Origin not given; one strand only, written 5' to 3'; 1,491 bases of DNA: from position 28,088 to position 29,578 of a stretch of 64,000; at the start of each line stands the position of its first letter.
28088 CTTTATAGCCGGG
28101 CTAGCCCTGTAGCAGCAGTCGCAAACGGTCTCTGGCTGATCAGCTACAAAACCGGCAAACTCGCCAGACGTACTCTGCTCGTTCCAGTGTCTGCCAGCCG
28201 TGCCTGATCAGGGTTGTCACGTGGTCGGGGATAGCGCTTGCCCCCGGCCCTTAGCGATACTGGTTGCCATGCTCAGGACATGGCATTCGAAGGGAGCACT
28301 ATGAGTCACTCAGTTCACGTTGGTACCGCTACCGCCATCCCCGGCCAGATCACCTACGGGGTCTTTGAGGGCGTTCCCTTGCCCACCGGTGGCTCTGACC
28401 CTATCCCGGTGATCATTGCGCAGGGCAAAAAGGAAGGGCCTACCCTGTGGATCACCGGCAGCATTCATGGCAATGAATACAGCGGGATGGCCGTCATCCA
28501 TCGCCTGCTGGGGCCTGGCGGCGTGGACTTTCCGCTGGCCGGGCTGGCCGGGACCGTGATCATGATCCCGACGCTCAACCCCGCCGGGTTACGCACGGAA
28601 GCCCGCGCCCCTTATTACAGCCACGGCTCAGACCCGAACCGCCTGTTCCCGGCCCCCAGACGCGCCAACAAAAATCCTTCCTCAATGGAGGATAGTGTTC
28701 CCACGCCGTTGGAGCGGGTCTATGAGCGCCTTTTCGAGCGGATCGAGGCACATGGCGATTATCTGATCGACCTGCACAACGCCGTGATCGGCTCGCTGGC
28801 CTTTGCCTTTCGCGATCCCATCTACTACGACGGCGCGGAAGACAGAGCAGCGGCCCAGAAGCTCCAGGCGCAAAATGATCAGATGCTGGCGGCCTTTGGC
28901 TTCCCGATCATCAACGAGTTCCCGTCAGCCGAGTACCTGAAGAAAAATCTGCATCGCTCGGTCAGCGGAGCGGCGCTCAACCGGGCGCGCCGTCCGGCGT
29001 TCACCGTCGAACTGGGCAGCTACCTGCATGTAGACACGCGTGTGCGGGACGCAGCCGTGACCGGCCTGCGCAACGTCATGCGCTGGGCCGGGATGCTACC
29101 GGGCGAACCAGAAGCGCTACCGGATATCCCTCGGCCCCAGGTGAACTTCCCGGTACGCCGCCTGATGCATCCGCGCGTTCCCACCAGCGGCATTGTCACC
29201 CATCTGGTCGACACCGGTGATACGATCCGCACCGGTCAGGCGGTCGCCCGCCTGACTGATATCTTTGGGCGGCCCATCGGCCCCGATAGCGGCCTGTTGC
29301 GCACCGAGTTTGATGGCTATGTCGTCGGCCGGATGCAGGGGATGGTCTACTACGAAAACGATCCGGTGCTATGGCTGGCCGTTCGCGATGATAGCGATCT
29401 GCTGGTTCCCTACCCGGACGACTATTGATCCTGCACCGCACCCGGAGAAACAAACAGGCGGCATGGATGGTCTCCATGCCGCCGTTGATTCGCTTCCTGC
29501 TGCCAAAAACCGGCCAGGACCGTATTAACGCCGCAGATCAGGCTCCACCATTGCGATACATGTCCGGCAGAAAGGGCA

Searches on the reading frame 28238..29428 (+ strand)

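Call 63: search_protein_families(library=pfam, proteins=[window:28238-29428:+])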
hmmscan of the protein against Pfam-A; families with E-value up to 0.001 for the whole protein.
window:28238-29428:+ (396 aa): 1 family
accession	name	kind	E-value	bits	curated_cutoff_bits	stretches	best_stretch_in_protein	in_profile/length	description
PF24827.1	AstE_AspA_cat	-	2.7e-20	73.2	25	1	67-282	2-190/192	Succinylglutamate desuccinylase/Aspartoacylase catalytic domain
